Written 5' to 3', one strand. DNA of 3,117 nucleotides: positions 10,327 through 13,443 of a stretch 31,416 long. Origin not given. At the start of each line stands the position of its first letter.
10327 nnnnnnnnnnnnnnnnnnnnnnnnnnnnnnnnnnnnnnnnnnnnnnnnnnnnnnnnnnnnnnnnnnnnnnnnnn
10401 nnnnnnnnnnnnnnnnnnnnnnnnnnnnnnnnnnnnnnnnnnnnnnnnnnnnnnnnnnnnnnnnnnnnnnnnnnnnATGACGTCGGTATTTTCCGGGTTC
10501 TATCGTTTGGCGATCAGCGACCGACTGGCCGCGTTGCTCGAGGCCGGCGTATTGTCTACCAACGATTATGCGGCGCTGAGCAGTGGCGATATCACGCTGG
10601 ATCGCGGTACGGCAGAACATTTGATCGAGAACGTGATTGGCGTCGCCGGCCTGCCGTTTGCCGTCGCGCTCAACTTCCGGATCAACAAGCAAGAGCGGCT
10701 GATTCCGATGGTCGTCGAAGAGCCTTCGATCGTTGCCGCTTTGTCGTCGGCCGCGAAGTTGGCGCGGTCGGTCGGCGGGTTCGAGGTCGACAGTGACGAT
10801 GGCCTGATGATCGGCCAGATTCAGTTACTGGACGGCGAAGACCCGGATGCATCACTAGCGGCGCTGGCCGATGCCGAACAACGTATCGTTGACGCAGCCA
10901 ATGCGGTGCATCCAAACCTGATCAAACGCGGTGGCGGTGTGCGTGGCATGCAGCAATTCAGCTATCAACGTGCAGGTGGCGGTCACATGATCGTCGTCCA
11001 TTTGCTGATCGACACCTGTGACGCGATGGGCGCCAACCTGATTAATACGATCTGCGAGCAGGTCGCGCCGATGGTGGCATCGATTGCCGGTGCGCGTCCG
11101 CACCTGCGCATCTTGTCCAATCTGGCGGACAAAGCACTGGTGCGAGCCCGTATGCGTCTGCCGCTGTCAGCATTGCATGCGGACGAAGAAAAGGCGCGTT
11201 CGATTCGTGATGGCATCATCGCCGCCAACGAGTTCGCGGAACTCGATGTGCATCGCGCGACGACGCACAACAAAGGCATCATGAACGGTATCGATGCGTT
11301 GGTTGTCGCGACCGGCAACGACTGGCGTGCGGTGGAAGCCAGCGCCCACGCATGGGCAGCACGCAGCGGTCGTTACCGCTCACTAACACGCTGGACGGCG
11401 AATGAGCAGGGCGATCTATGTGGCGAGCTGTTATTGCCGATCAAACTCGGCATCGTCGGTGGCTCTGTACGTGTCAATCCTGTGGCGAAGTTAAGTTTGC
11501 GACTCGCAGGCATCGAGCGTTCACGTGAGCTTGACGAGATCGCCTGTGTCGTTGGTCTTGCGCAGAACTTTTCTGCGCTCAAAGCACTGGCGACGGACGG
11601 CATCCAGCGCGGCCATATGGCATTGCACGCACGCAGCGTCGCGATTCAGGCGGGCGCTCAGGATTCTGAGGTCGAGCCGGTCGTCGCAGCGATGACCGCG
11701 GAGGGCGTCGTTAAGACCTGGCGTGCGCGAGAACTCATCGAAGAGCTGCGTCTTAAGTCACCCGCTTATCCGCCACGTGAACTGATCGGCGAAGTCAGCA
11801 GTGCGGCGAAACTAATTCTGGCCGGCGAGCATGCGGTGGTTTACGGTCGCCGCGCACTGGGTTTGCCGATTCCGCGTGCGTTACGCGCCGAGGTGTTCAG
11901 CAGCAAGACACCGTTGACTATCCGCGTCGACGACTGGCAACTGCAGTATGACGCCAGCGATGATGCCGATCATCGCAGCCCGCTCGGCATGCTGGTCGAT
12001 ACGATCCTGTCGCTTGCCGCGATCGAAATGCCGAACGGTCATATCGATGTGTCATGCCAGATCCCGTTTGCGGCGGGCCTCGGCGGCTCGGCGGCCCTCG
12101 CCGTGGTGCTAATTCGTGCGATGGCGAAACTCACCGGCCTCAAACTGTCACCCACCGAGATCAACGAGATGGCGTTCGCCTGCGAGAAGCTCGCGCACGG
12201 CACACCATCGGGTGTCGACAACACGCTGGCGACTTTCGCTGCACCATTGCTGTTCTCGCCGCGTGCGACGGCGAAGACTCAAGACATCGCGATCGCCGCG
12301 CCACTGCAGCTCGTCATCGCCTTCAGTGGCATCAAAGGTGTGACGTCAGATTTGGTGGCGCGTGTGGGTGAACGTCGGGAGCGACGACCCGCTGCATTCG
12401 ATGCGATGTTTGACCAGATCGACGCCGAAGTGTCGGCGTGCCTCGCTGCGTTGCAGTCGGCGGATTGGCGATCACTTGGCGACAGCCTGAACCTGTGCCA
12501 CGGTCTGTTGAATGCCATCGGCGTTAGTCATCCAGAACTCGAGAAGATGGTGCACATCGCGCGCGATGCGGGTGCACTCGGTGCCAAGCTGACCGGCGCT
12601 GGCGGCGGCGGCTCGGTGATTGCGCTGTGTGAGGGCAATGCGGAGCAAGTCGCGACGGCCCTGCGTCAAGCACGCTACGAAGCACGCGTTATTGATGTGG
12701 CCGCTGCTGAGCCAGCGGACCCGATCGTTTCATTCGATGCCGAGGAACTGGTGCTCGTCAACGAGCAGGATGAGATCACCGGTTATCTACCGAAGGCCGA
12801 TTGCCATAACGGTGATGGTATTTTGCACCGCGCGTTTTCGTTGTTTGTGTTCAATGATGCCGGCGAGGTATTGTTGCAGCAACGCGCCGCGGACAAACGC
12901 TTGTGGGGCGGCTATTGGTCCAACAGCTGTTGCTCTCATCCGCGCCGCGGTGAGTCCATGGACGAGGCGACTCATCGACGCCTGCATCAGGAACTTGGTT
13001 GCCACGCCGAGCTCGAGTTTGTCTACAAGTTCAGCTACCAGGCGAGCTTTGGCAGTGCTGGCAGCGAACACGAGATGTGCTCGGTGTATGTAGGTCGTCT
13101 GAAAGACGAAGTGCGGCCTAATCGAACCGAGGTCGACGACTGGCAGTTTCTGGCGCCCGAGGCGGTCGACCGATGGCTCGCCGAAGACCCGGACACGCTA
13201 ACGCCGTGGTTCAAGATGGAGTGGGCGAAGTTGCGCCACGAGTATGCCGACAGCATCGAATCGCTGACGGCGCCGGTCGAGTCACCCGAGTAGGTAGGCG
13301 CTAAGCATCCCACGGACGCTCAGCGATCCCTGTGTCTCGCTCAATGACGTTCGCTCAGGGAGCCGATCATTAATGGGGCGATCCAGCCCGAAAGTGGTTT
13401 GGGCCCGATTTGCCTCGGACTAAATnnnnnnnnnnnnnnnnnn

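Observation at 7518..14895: Near-complete classical mevalonate pathway cluster in a probable gammaproteobacterium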

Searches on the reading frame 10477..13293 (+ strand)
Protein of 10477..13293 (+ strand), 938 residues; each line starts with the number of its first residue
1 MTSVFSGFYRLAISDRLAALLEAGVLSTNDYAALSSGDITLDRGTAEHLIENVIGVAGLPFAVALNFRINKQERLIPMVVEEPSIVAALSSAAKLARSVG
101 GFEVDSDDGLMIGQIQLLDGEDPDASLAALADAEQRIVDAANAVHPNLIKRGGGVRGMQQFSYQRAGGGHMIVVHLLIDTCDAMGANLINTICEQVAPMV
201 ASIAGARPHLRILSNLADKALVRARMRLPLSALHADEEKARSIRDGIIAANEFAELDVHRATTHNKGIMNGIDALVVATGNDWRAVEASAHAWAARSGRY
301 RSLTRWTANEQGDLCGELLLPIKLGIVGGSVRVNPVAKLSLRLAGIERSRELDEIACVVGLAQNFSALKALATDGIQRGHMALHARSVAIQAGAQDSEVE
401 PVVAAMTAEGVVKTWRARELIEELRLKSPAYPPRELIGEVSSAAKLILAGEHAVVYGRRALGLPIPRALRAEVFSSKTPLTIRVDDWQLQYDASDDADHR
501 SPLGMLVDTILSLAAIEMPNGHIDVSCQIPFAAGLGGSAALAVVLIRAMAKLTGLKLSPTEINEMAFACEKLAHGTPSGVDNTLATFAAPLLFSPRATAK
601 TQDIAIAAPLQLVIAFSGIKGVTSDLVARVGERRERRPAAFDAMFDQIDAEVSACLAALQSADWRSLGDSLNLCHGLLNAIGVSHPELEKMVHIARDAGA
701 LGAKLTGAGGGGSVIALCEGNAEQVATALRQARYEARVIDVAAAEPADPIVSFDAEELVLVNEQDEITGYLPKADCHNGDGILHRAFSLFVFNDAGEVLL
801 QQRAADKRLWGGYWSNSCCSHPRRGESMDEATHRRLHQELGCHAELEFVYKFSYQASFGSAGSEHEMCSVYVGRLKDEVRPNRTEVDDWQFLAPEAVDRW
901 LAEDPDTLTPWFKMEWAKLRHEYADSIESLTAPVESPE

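Call 4: search_protein_families(library=pfam, proteins=[window:10477-13293:+])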
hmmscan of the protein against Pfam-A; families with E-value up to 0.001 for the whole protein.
window:10477-13293:+ (938 aa): 4 families
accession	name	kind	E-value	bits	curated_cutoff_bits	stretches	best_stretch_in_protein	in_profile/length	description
PF00368.23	HMG-CoA_red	-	1.1e-97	327.8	27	1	14-385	3-368/368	Hydroxymethylglutaryl-coenzyme A reductase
PF00293.34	NUDIX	-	1.6e-17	64.2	21.1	1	783-912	2-134/134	NUDIX domain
PF08544.19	GHMP_kinases_C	-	1.6e-17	64.1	21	1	656-732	2-81/85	GHMP kinases C terminal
PF00288.32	GHMP_kinases_N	-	3.4e-15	56.5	22.3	1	519-586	16-83/87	GHMP kinases N terminal domain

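Call 5: search_protein_families(library=ncbifam, proteins=[window:10477-13293:+])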
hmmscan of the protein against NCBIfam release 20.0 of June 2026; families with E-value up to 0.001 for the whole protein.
window:10477-13293:+ (938 aa): 24 families
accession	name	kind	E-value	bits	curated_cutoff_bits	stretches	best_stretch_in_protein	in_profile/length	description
TIGR00532.1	HMG_CoA_R_NAD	equivalog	2.3e-106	356.4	259.95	1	2-385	21-395/395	hydroxymethylglutaryl-CoA reductase, degradative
TIGR00549.1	mevalon_kin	equivalog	4.5e-71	239.5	163.05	1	443-717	2-276/276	mevalonate kinase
NF003036.0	PRK03926.1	equivalog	3.1e-57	194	403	1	440-738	4-288/302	mevalonate kinase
NF002995.0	PRK03759.1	equivalog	6.5e-51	172.6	127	1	755-921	6-174/185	isopentenyl-diphosphate Delta-isomerase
TIGR02150.1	IPP_isom_1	equivalog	4.6e-44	150.1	105.8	1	758-914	1-157/159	isopentenyl-diphosphate delta-isomerase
NF003006.0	PRK03817.1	equivalog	2.4e-19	69.5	443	2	651-732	245-328/352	galactokinase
NF001816.0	PRK00555.1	equivalog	5.3e-13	48.7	509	1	651-736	256-343/363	galactokinase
NF002288.1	PRK01212.1-4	equivalog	9.4e-12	44.6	194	1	521-734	77-283/303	homoserine kinase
TIGR01220.1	Pmev_kin_Gr_pos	equivalog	3.8e-10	39.4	165.7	1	607-724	213-335/358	phosphomevalonate kinase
NF003705.0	PRK05322.1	equivalog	8.9e-10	37.8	385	1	654-723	283-354/388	galactokinase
TIGR00191.1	thrB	equivalog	1.1e-09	37.6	168.25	1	510-731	70-278/304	homoserine kinase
NF040957.1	Arch_PMK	equivalog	2.3e-09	37.2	500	1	532-732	91-300/316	phosphomevalonate kinase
NF009948.0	PRK13412.1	equivalog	1.1e-08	33.3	721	1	524-740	730-961/974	bifunctional fucokinase/fucose-1-phosphate guanylyltransferase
NF003472.0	PRK05101.1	equivalog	1.6e-08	33.9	499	0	522-580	114-172/382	galactokinase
NF002870.0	PRK03188.1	equivalog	2.6e-08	32.9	286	1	517-742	90-296/310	4-(cytidine 5'-diphospho)-2-C-methyl-D-erythritol kinase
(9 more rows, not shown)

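Call 13: find_related_loci(query=window:10477-13293:+, collection=genome_contigs, flank=8000)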
Query window:10477-13293:+ (938 aa) in genome_contigs; peptide patterns used: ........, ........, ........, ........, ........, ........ (x = any residue, [..] = any of these).
479 stretches matched a pattern; 447 encode a relative of the query (tblastn E <= 1e-3); the best 80 are kept; 80 distinct loci.
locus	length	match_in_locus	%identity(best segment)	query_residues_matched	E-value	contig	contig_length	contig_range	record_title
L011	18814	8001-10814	97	1-938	0e+0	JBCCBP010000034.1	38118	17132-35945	MAG: Pseudomonadota bacterium isolate P01_A01_bin.38 k141_530501_length_38118_cov_20.7470, whole genome shotgun sequence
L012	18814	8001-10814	85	1-938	0e+0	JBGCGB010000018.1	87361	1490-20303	MAG: Woeseiaceae bacterium isolate SGMAG-10 contig18, whole genome shotgun sequence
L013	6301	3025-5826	82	1-934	0e+0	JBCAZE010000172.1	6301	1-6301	MAG: Pseudomonadota bacterium isolate J06563_3 NODE_2053_length_6301_cov_13.691162, whole genome shotgun sequence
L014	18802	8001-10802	75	1-934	0e+0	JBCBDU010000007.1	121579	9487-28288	MAG: Pseudomonadota bacterium isolate J06598_8 NODE_7_length_121579_cov_13.445993, whole genome shotgun sequence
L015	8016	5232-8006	74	1-924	0e+0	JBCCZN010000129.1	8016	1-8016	MAG: Pseudomonadota bacterium isolate P01_F01_bin.36 k141_378005_length_8016_cov_63.1657, whole genome shotgun sequence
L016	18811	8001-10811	73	1-936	0e+0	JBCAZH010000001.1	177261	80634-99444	MAG: Pseudomonadota bacterium isolate J06563_6 NODE_5_length_177261_cov_35.477444, whole genome shotgun sequence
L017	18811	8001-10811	73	1-936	0e+0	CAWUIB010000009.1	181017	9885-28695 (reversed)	MAG: uncultured Chromatiales bacterium isolate SRR17458646_binner123_14_1705322957 genome assembly, contig: ERZ21854007.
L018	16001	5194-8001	73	1-936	0e+0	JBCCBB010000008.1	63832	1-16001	MAG: Pseudomonadota bacterium isolate P01_A01_bin.25 k141_409509_length_63832_cov_141.5917, whole genome shotgun sequenc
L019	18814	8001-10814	73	1-936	0e+0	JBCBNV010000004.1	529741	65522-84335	MAG: Pseudomonadota bacterium isolate J06632_16 NODE_4_length_529741_cov_21.674575, whole genome shotgun sequence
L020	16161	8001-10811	73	1-936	0e+0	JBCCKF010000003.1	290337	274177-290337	MAG: Pseudomonadota bacterium isolate P01_C01_bin.131 k141_2010830_length_290337_cov_32.9333, whole genome shotgun seque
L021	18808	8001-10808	79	1-936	0e+0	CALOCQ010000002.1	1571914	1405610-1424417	MAG: uncultured Pseudomonadota bacterium isolate HOU_bin.0066 genome assembly, contig: contig_143, whole genome shotgun 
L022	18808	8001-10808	78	1-936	0e+0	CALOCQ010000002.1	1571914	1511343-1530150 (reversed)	MAG: uncultured Pseudomonadota bacterium isolate HOU_bin.0066 genome assembly, contig: contig_143, whole genome shotgun 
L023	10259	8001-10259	75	1-753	0e+0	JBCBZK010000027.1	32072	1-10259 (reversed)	MAG: Pseudomonadota bacterium isolate P01_A01_bin.113 k141_348477_length_32072_cov_37.4594, whole genome shotgun sequenc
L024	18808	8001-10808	73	1-936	0e+0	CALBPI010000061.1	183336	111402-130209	MAG TPA_asm: uncultured Gammaproteobacteria bacterium isolate SRR3401492_bin.67_CONCOCT_v1.1_MAG genome assembly, contig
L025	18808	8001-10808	73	1-936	0e+0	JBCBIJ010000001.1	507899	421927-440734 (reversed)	MAG: Pseudomonadota bacterium isolate J06623_3 NODE_1_length_507899_cov_9.836545, whole genome shotgun sequence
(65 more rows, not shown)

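Call 25: find_homologous_proteins(query=window:10477-13293:+, region=380-938)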
Query window:10477-13293:+, residues 380-938 (559 aa): 3629 proteins with E <= 0.001 among 8000 candidates; the best 120 are listed.
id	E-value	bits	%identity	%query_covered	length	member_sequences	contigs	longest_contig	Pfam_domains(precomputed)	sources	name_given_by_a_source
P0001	0.0e+0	1222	96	100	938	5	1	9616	PF00368.24,PF00288.33,PF00293.35,PF08544.19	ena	-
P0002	0.0e+0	1054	82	100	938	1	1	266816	PF00368.24,PF00288.33,PF00293.35,PF08544.19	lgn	-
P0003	0.0e+0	1053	82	100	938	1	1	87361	PF00368.24,PF00288.33,PF00293.35,PF08544.19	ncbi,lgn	ncbi:MAG: hydroxymethylglutaryl-CoA reductase, degradative [Woeseiaceae bacterium]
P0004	4.9e-297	1004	78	99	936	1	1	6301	PF00368.24,PF00288.33,PF00293.35,PF08544.19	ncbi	ncbi:MAG: hydroxymethylglutaryl-CoA reductase, degradative [Pseudomonadota bacterium]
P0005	1.7e-281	953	74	100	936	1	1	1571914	PF00368.24,PF00288.33,PF00293.35,PF08544.19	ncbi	-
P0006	3.8e-279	945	74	100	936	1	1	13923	PF00368.24,PF00288.33,PF00293.35,PF08544.19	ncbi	ncbi:MAG: hydroxymethylglutaryl-CoA reductase, degradative [Pseudomonadota bacterium]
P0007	8.3e-279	944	75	100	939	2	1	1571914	PF00368.24,PF00288.33,PF00293.35,PF08544.19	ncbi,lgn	-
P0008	3.0e-272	922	72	99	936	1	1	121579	PF00368.24,PF00288.33,PF00293.35,PF08544.19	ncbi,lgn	ncbi:MAG: hydroxymethylglutaryl-CoA reductase, degradative [Pseudomonadota bacterium]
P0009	5.4e-268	908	71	100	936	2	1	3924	PF00368.24,PF00288.33,PF00293.35,PF08544.19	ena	-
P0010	7.1e-267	904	71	98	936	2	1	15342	PF00368.24,PF00288.33,PF00293.35,PF08544.19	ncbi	ncbi:MAG: hydroxymethylglutaryl-CoA reductase, degradative [Pseudomonadota bacterium]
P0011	1.1e-265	901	73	97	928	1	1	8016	PF00368.24,PF00288.33,PF00293.35,PF08544.19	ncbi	ncbi:MAG: hydroxymethylglutaryl-CoA reductase, degradative, partial [Pseudomonadota bacterium]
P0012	7.6e-264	894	71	100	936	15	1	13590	PF00368.24,PF00288.33,PF00293.35,PF08544.19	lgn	-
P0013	9.2e-262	888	71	99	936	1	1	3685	PF00368.24,PF00288.33,PF00293.35,PF08544.19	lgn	-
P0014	3.0e-256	869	69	99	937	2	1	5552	PF00368.24,PF00288.33,PF00293.35,PF08544.19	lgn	-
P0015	3.6e-254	862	68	100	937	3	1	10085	PF00368.24,PF00288.33,PF00293.35,PF08544.19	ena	-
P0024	8.5e-133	462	42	98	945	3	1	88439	PF00368.24,PF00288.33,PF00293.35,PF08544.19,PF22700.3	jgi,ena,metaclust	metaclust:\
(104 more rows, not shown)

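Call 67: find_encoding_contigs(protein=P0024, flank=8000, max_places=2)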
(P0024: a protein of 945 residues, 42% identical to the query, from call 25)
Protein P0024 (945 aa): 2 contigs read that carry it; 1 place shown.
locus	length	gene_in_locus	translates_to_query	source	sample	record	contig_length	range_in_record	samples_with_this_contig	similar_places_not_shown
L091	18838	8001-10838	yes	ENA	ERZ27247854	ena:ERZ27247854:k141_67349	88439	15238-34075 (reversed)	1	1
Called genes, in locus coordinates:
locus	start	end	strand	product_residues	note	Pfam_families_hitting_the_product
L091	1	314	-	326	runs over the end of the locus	PF15461:BCD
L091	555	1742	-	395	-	PF05834:Lycopene_cycl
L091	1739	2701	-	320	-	PF00494:SQS_PSY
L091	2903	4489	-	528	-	PF00070:Pyr_redox (faint), PF01593:Amino_oxidase, PF07992:Pyr_redox_2 (faint), PF13450:NAD_binding_8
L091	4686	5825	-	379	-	PF00348:polyprenyl_synt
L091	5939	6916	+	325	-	PF22700:MVD-like_N, PF00288:GHMP_kinases_N (weak), PF18376:MDD_C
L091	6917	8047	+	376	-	PF00288:GHMP_kinases_N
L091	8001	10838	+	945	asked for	PF00368:HMG-CoA_red, PF22700:MVD-like_N (faint), PF00288:GHMP_kinases_N, PF08544:GHMP_kinases_C, PF00293:NUDIX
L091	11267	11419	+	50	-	-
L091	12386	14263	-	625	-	PF01494:FAD_binding_3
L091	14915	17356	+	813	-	PF00875:DNA_photolyase, PF03441:FAD_binding_7 (weak), PF07992:Pyr_redox_2 (faint), PF01266:DAO (weak), PF03486:HI0933_like (faint), PF01593:Amino_oxidase, PF13450:NAD_binding_8, PF01593:Amino_oxidase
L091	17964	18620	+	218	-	-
